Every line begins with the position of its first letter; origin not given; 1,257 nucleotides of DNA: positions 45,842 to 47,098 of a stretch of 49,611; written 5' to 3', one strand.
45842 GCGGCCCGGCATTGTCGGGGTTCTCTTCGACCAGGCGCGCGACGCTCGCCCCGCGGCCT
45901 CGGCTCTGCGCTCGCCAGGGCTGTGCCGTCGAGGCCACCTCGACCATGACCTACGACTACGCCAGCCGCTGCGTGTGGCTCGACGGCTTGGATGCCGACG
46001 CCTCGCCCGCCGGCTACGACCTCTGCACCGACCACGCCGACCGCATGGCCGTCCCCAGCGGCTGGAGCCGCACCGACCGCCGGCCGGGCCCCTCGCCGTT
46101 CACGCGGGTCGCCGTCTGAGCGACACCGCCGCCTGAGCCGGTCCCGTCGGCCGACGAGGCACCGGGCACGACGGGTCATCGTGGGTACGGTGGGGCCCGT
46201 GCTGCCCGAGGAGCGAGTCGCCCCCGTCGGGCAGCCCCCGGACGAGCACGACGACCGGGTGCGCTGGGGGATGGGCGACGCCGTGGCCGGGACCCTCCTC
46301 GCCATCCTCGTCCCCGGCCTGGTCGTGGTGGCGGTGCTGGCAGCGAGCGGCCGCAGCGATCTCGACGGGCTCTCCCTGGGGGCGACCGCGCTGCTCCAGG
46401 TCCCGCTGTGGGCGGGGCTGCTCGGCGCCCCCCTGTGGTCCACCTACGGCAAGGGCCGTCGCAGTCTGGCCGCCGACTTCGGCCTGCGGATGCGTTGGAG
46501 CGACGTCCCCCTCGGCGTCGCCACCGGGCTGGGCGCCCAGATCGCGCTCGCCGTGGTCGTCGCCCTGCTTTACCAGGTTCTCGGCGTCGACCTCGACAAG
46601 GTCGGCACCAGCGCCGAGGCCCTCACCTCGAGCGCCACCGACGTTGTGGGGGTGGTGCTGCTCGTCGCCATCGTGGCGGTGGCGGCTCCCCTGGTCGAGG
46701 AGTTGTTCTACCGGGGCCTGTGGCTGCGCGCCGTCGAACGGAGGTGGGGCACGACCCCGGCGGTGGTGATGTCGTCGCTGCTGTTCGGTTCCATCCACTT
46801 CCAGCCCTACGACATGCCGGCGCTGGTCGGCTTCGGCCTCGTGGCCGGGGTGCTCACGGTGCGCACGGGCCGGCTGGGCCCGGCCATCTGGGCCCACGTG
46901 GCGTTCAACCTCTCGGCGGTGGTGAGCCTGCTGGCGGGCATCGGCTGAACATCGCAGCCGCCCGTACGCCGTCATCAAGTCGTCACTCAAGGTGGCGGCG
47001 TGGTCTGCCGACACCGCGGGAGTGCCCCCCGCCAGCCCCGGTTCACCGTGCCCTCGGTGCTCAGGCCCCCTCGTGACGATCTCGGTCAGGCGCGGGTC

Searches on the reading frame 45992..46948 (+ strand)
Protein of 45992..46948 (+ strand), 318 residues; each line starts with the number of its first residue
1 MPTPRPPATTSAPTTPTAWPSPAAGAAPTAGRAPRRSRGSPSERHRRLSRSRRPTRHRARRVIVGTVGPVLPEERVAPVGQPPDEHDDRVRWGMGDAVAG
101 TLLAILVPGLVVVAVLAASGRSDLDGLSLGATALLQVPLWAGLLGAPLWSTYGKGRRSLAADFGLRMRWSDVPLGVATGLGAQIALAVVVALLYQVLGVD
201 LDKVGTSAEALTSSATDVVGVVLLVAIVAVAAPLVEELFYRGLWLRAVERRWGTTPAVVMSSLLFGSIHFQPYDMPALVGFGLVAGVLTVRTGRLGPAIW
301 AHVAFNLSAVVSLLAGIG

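Call 55: search_protein_families(library=pfam, proteins=[window:45992-46948:+], max_evalue=0.0001)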
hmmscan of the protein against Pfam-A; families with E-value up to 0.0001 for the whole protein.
window:45992-46948:+ (318 aa): 1 family
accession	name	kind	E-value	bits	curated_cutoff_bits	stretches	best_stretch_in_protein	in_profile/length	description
PF02517.21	Rce1-like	-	5.8e-20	71.8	22.4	1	221-307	4-92/93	Type II CAAX prenyl endopeptidase Rce1-like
